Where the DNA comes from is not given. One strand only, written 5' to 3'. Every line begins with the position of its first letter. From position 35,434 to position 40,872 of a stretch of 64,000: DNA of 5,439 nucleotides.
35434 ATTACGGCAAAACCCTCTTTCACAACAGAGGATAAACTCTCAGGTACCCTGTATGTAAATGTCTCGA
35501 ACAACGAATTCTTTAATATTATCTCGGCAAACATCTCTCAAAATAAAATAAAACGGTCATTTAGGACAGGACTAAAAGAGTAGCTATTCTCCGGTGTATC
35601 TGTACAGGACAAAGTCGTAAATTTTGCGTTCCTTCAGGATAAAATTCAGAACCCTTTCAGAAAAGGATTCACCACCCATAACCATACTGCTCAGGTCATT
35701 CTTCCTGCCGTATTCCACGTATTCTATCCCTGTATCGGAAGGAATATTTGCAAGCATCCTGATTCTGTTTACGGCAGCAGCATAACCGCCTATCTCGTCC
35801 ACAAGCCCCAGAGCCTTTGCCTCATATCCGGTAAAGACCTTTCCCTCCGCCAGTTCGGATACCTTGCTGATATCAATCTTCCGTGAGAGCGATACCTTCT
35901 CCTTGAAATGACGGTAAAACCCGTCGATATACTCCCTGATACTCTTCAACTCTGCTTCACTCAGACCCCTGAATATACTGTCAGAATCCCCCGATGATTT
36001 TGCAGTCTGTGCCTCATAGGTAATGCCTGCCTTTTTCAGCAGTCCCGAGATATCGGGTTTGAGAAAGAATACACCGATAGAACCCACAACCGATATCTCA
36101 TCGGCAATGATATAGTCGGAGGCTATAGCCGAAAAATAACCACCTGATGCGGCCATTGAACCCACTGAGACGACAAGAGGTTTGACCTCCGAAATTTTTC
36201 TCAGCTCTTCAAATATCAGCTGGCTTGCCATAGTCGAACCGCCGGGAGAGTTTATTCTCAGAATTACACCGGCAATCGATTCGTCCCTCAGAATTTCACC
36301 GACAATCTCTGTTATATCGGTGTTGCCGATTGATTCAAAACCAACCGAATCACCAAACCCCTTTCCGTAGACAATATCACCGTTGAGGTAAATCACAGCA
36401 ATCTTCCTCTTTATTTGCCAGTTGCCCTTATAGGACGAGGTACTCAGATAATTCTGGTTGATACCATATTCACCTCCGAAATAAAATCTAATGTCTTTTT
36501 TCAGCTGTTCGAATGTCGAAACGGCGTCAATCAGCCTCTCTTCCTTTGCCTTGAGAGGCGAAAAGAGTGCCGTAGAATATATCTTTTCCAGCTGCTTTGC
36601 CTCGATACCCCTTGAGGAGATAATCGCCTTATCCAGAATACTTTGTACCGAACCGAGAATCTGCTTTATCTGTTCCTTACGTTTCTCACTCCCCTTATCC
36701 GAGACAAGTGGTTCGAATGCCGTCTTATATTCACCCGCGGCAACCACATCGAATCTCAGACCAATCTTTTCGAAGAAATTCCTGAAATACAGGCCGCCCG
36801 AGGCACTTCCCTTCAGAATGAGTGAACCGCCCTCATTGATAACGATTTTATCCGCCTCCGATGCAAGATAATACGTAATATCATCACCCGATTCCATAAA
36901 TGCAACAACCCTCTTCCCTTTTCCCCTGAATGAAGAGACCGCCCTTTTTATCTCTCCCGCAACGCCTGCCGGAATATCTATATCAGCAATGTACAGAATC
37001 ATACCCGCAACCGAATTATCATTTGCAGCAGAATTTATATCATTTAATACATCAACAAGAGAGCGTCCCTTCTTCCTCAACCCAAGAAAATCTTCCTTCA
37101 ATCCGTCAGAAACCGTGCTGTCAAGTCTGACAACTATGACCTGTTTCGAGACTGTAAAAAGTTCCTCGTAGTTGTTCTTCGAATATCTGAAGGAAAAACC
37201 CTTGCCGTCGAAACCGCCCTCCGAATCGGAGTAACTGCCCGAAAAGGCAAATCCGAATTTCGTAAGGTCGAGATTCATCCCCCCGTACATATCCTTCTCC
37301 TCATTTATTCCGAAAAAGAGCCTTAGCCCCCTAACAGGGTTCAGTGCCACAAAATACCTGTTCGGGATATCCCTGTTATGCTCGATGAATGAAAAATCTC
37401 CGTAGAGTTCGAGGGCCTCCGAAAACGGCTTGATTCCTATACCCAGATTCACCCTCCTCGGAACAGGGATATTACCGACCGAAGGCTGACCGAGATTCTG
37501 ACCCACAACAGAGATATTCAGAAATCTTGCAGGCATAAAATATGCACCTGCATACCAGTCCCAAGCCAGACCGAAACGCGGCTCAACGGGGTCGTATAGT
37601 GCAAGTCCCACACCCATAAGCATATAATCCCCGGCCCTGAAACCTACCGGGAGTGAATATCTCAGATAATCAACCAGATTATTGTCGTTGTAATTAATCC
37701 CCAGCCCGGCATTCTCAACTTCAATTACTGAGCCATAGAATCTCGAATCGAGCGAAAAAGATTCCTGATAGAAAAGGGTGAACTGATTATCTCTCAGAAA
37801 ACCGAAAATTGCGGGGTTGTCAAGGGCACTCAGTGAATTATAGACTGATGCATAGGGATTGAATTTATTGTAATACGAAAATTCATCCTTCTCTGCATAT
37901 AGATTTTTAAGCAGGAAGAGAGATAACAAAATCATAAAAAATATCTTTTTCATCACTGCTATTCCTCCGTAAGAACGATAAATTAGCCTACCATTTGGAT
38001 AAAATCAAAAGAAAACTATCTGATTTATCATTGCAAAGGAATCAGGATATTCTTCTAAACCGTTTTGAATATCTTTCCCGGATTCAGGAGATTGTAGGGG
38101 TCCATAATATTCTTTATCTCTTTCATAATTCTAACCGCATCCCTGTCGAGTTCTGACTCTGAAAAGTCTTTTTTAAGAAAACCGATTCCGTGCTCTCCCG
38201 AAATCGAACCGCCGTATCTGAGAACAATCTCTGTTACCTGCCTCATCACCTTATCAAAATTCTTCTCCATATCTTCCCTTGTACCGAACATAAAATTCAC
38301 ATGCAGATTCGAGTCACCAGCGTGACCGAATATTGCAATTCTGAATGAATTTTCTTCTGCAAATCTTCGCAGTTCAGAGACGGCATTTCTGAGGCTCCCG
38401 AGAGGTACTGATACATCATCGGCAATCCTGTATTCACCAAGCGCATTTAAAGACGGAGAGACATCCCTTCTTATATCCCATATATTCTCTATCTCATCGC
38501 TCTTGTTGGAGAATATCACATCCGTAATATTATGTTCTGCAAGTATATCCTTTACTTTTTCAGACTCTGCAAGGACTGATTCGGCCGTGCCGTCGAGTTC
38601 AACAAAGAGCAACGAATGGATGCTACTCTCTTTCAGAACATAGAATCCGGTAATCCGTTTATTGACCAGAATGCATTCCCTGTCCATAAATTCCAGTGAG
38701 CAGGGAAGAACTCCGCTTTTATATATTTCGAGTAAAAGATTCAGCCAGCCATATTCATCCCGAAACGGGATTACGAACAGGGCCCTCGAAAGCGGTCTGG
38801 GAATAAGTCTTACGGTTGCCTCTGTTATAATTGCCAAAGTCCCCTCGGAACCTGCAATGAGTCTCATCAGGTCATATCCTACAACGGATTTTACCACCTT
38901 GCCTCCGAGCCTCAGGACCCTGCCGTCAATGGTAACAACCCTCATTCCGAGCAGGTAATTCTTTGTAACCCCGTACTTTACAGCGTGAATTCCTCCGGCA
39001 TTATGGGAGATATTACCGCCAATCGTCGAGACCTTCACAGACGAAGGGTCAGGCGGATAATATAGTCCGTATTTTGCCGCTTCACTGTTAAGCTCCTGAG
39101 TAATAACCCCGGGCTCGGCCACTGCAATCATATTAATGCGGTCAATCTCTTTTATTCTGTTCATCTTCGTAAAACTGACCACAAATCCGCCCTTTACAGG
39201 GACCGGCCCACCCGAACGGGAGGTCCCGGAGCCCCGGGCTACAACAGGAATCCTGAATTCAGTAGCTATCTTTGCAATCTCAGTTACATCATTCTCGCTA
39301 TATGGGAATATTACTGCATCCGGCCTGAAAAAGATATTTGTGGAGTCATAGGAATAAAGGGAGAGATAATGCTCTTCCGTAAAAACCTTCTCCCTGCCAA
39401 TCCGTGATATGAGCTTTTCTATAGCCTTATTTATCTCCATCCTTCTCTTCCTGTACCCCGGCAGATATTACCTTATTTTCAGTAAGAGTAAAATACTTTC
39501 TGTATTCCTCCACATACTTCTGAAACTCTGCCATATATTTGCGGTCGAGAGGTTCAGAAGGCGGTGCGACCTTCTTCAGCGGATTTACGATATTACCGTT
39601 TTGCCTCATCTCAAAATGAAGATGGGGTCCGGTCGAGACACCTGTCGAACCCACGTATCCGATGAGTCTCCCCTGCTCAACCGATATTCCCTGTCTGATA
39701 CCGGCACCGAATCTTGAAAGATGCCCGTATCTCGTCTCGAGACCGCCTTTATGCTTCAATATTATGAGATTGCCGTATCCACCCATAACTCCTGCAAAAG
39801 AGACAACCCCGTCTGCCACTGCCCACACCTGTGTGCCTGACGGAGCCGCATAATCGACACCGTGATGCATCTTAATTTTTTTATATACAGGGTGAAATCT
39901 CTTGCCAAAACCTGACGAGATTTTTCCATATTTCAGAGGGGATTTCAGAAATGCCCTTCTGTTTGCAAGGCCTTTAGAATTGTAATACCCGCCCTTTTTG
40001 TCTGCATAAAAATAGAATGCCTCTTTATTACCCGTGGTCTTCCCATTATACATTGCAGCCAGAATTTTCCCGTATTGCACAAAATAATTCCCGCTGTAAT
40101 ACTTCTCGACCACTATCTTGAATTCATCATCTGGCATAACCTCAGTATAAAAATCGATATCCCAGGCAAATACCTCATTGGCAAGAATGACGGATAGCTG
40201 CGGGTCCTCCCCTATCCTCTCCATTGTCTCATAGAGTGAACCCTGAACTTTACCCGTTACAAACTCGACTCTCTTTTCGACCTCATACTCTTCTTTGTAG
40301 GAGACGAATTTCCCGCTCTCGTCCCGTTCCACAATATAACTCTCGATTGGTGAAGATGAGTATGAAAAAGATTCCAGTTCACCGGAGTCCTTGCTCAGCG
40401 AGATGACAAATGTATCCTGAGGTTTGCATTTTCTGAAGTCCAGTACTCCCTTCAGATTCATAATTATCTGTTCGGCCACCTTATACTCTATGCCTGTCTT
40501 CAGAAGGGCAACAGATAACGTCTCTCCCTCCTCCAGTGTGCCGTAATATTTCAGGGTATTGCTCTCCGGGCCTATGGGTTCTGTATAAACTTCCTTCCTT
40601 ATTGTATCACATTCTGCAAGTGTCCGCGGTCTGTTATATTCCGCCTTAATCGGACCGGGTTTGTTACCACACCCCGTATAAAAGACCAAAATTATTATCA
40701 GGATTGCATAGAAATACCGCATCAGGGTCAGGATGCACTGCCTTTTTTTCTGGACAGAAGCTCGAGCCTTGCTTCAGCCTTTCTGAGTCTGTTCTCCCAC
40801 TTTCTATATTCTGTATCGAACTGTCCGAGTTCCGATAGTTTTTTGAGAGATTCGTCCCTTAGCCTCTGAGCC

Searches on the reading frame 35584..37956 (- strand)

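Call 14: search_protein_families(library=pfam, proteins=[window:35584-37956:-])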
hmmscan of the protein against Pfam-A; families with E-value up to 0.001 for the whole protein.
window:35584-37956:- (790 aa): 4 families
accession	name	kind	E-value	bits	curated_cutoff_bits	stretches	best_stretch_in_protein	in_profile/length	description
PF01343.23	Peptidase_S49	-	7.4e-60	201.8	24.9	2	589-738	4-153/154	Peptidase family S49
PF01972.22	SDH_protease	-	2.7e-06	27.1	31.3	1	564-711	94-230/286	ClpP-like SDH-type serine proteinase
PF00574.28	CLP_protease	-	4.2e-05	23.9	20.2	0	559-613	44-96/182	Clp protease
PF25145.1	NfeD1b_N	-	0.00075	19.6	40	0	558-629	28-97/189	NfeD1b, N-terminal domain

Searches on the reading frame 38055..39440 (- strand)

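Call 85: search_protein_families(library=pfam, proteins=[window:38055-39440:-], max_evalue=0.00001)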
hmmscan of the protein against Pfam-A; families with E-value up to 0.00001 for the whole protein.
window:38055-39440:- (461 aa): 2 families
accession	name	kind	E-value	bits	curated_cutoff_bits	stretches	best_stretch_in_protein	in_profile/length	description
PF02913.24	FAD-oxidase_C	-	5.3e-56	190.5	21.2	1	218-457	4-248/248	FAD linked oxidases, C-terminal domain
PF01565.28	FAD_binding_4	-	5.4e-42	143.2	26.4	1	40-179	1-139/139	FAD binding domain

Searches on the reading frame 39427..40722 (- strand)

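Call 85: search_protein_families(library=pfam, proteins=[window:39427-40722:-], max_evalue=0.00001)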
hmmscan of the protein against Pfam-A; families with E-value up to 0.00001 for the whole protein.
window:39427-40722:- (431 aa): 2 families
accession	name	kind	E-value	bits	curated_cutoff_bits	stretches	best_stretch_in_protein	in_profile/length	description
PF01551.29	Peptidase_M23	-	1e-33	115.8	28.7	1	284-381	1-96/96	Peptidase family M23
PF19425.4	Csd3_N2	-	3.6e-07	30.6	27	0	153-272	7-120/122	Csd3 second domain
